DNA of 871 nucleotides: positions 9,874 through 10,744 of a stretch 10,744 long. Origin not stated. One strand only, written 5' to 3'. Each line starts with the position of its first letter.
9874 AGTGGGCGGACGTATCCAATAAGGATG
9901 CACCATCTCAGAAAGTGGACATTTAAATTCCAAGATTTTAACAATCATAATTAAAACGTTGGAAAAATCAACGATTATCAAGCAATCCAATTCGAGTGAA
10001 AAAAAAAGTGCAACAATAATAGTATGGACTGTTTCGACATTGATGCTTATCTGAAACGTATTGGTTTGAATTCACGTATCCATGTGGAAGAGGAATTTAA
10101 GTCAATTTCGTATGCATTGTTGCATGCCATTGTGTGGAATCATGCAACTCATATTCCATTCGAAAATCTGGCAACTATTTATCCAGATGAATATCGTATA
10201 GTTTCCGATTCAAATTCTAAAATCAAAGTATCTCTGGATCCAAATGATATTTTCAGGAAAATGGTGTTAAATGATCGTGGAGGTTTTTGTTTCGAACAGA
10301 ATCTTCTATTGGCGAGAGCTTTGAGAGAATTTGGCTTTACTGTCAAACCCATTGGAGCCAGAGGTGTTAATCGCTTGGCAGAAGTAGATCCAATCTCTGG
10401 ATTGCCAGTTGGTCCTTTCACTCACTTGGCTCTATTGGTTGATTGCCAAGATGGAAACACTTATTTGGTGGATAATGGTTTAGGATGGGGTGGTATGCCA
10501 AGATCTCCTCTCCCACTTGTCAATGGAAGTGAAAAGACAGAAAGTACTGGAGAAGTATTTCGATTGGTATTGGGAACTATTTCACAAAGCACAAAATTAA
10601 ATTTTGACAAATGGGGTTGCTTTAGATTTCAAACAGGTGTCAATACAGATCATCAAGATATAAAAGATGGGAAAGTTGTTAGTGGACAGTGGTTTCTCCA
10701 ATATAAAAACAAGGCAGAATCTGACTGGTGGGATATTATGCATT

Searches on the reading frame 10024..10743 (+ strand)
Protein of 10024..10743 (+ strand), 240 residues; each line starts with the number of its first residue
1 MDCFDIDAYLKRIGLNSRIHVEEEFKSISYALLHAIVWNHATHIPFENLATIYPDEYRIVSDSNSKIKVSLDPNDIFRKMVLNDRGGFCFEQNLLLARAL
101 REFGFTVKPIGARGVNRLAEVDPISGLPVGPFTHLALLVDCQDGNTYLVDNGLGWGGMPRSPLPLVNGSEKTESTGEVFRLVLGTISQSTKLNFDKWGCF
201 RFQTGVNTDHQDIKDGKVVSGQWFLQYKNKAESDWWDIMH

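Call 14: search_protein_families(library=pfam, proteins=[window:10024-10743:+], max_evalue=0.01)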
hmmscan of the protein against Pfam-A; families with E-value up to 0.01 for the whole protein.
window:10024-10743:+ (240 aa): 1 family
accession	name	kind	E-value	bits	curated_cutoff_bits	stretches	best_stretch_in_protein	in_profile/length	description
PF00797.23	Acetyltransf_2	-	2.9e-27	96.5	22.8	1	32-183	4-134/240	N-acetyltransferase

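Call 15: find_homologous_proteins(query=window:10024-10743:+)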
Query window:10024-10743:+ (240 aa): 37 proteins with E <= 0.001 among 1056 candidates.
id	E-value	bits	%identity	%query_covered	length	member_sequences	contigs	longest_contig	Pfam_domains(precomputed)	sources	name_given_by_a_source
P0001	9.6e-146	502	100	91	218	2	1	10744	PF00797.24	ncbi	ncbi:predicted protein, partial [Naegleria gruberi]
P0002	7.1e-102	358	66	100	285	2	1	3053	PF00797.24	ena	-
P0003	2.4e-95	337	65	100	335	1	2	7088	PF00797.24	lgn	-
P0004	9.2e-71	256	51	100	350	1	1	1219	PF00797.24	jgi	jgi:N-hydroxyarylamine O-acetyltransferase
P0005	1.1e-68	249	51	100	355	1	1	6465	PF00797.24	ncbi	-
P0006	1.1e-60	223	48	100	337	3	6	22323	PF00797.24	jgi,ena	jgi:N-hydroxyarylamine O-acetyltransferase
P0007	7.0e-58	214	47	100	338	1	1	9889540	PF00797.24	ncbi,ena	-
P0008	6.6e-57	211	48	100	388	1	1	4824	PF00797.24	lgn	-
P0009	4.8e-56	208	48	100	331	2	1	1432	PF00797.24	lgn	-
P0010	6.7e-56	207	46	100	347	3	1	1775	PF00797.24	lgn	-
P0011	1.0e-54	204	45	100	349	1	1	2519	PF00797.24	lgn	-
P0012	1.4e-54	203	43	100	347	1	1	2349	PF00797.24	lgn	-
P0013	1.1e-53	200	45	100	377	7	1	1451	PF00797.24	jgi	jgi:N-hydroxyarylamine O-acetyltransferase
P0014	8.0e-52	194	44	100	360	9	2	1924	PF00797.24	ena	-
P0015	4.4e-51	192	44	100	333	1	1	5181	PF00797.24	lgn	-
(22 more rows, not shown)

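Call 18: find_encoding_contigs(protein=P0002, flank=10000, max_places=6)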
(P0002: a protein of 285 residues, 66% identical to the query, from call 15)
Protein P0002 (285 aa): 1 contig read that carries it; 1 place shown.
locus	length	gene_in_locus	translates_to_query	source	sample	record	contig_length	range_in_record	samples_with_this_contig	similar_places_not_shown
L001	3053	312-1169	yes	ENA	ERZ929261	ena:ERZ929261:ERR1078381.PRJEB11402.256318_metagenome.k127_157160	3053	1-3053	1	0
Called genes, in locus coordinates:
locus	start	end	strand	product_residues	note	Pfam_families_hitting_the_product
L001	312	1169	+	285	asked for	PF00797:Acetyltransf_2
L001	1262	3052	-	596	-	?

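Call 19: find_encoding_contigs(protein=P0003, flank=10000, max_places=6)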
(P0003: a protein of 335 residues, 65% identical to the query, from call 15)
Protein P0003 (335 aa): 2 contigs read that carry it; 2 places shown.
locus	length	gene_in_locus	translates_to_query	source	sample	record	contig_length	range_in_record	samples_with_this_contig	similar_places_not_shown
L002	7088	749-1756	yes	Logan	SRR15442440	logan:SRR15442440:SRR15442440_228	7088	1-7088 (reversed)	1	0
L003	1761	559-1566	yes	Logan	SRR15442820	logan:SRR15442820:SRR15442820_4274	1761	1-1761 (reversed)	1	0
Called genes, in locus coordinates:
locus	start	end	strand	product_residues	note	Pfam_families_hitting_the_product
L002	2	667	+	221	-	?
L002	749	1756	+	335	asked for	PF00797:Acetyltransf_2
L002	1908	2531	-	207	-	-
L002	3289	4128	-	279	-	PF00005:ABC_tran, PF02463:SMC_N (weak)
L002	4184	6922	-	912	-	PF00664:ABC_membrane, PF00005:ABC_tran, PF02463:SMC_N, PF00664:ABC_membrane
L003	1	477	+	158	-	?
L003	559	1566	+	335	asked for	PF00797:Acetyltransf_2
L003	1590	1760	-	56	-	?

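Call 33: find_encoding_contigs(protein=P0005, flank=10000, max_places=6)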
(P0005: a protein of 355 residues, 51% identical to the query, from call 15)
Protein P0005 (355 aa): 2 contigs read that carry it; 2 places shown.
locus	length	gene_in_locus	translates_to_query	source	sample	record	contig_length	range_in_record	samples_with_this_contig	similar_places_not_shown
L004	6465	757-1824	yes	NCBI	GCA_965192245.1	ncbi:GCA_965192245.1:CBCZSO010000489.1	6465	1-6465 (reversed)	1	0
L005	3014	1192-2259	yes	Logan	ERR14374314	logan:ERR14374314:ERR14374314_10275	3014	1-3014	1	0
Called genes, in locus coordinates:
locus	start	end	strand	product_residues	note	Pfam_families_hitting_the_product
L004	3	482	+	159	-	?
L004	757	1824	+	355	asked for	PF00797:Acetyltransf_2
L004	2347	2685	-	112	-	-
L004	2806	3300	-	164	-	-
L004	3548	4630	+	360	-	-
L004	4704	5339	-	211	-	-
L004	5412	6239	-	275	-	PF07730:HisKA_3, PF13581:HATPase_c_2 (weak), PF02518:HATPase_c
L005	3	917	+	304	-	?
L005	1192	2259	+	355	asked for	PF00797:Acetyltransf_2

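Call 34: find_encoding_contigs(protein=P0006, flank=10000, max_places=6)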
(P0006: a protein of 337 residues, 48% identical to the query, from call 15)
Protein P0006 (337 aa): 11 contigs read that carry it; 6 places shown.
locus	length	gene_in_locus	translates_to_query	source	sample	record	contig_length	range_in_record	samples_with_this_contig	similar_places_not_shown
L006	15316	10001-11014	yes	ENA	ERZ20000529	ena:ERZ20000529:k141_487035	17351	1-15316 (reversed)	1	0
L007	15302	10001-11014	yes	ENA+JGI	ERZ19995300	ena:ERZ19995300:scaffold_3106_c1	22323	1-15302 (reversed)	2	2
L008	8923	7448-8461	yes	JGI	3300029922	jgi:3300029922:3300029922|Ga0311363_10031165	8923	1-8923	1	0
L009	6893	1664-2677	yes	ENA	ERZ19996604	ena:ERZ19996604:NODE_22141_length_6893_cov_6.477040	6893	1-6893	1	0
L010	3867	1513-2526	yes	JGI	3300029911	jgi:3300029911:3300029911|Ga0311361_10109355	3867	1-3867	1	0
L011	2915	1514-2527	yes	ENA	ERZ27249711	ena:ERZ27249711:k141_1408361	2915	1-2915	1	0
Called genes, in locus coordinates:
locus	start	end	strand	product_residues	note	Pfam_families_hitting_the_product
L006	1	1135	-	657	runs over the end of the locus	PF13367:PrsW-protease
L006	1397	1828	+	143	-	-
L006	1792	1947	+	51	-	-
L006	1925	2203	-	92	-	PF08546:ApbA_C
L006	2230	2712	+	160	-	-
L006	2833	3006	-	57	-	-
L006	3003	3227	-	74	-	-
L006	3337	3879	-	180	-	PF13302:Acetyltransf_3, PF00583:Acetyltransf_1 (weak)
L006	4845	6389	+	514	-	-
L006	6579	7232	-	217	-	-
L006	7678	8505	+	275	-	PF00248:Aldo_ket_red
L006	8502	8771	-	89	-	-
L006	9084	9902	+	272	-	-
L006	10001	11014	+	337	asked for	PF00797:Acetyltransf_2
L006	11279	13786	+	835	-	PF01436:NHL (faint), PF06739:SBBP (faint), PF06977:SdiA-regulated (faint), PF08450:SGL (faint), PF22807:TrAA12 (faint), PF25021:TEN_NHL (faint), PF13449:Phytase-like (faint)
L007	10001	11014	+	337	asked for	PF00797:Acetyltransf_2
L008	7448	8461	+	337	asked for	PF00797:Acetyltransf_2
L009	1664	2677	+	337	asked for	PF00797:Acetyltransf_2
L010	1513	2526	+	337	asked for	PF00797:Acetyltransf_2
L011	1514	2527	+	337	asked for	PF00797:Acetyltransf_2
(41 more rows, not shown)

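Call 49: list_cluster_members(proteins=[P0001, P0002, P0003, P0038, P0039])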
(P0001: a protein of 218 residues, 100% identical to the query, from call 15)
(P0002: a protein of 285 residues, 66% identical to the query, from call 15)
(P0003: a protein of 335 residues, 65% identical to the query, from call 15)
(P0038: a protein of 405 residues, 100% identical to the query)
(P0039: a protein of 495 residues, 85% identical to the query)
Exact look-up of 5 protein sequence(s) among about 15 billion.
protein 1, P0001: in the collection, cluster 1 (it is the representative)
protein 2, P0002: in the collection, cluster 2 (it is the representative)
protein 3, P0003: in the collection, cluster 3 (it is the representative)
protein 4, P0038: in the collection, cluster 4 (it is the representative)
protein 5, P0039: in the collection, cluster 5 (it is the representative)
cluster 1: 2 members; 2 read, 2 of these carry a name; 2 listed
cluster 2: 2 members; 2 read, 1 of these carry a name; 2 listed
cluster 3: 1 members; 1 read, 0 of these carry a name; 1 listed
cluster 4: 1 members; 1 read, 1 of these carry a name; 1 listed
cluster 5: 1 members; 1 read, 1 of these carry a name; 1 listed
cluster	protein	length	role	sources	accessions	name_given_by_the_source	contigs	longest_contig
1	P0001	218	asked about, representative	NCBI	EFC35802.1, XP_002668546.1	predicted protein, partial [Naegleria gruberi]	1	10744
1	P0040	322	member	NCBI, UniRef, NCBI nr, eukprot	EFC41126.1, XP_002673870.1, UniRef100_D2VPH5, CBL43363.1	N-acetyltransferase [Naegleria gruberi] | N-acetyltransferase n=1 Tax=Naegleria gruberi TaxID=5762 RepID=D2VPH5_NAEGR | XP_002673870.1 N-acetyltransferase [Naegleria gruberi strain NEG-M]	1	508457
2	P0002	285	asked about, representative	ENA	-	-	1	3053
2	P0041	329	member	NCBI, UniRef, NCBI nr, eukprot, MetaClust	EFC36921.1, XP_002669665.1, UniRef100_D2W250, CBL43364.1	predicted protein [Naegleria gruberi] | Arylamine N-acetyltransferase 2 n=1 Tax=Naegleria gruberi TaxID=5762 RepID=D2W250_NAEGR | uncharacterized protein NAEGRDRAFT_56390 [Naegleria gruberi]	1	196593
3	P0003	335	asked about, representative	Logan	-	-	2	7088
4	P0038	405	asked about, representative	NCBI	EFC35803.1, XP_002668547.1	predicted protein, partial [Naegleria gruberi]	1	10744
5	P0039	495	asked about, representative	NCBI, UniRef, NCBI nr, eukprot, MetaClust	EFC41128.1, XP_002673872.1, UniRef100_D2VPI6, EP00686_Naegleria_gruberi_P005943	predicted protein [Naegleria gruberi] | Predicted protein n=1 Tax=Naegleria gruberi TaxID=5762 RepID=D2VPI6_NAEGR | uncharacterized protein NAEGRDRAFT_51235 [Naegleria gruberi]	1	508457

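Call 50: find_encoding_contigs(protein=P0040, flank=10000, max_places=10)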
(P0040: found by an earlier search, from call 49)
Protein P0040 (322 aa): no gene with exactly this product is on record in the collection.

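Call 51: find_encoding_contigs(protein=P0041, flank=10000, max_places=10)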
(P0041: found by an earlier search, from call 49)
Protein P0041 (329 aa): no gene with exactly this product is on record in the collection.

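Call 68: search_protein_families(library=pfam, proteins=[L001:1265-3052:-], max_evalue=0.001)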
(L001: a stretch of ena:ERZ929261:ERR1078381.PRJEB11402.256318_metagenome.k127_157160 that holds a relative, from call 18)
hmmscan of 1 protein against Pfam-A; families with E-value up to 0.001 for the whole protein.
L001:1265-3052:- (596 aa): 2 families
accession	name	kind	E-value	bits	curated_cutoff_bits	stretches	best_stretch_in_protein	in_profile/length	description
PF02913.24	FAD-oxidase_C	-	2.3e-37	129.5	21.2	1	311-581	2-247/248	FAD linked oxidases, C-terminal domain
PF01565.28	FAD_binding_4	-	2.4e-31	108.7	26.4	1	130-271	2-135/139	FAD binding domain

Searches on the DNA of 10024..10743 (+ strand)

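Call 24: search_rna_families(sources=[L001, L002, L003], threshold=gathering, show_alignments=3)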
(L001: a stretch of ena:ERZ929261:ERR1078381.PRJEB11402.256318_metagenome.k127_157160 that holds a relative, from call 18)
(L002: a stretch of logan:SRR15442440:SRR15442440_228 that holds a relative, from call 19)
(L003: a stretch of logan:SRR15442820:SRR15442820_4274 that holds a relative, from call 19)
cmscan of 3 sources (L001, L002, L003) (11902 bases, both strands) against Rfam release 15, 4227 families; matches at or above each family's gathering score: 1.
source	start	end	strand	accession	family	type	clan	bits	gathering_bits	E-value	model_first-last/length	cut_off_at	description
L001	8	96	-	RF00005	tRNA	Gene; tRNA;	CL00001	54.7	29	9.5e-10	1-71/71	no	tRNA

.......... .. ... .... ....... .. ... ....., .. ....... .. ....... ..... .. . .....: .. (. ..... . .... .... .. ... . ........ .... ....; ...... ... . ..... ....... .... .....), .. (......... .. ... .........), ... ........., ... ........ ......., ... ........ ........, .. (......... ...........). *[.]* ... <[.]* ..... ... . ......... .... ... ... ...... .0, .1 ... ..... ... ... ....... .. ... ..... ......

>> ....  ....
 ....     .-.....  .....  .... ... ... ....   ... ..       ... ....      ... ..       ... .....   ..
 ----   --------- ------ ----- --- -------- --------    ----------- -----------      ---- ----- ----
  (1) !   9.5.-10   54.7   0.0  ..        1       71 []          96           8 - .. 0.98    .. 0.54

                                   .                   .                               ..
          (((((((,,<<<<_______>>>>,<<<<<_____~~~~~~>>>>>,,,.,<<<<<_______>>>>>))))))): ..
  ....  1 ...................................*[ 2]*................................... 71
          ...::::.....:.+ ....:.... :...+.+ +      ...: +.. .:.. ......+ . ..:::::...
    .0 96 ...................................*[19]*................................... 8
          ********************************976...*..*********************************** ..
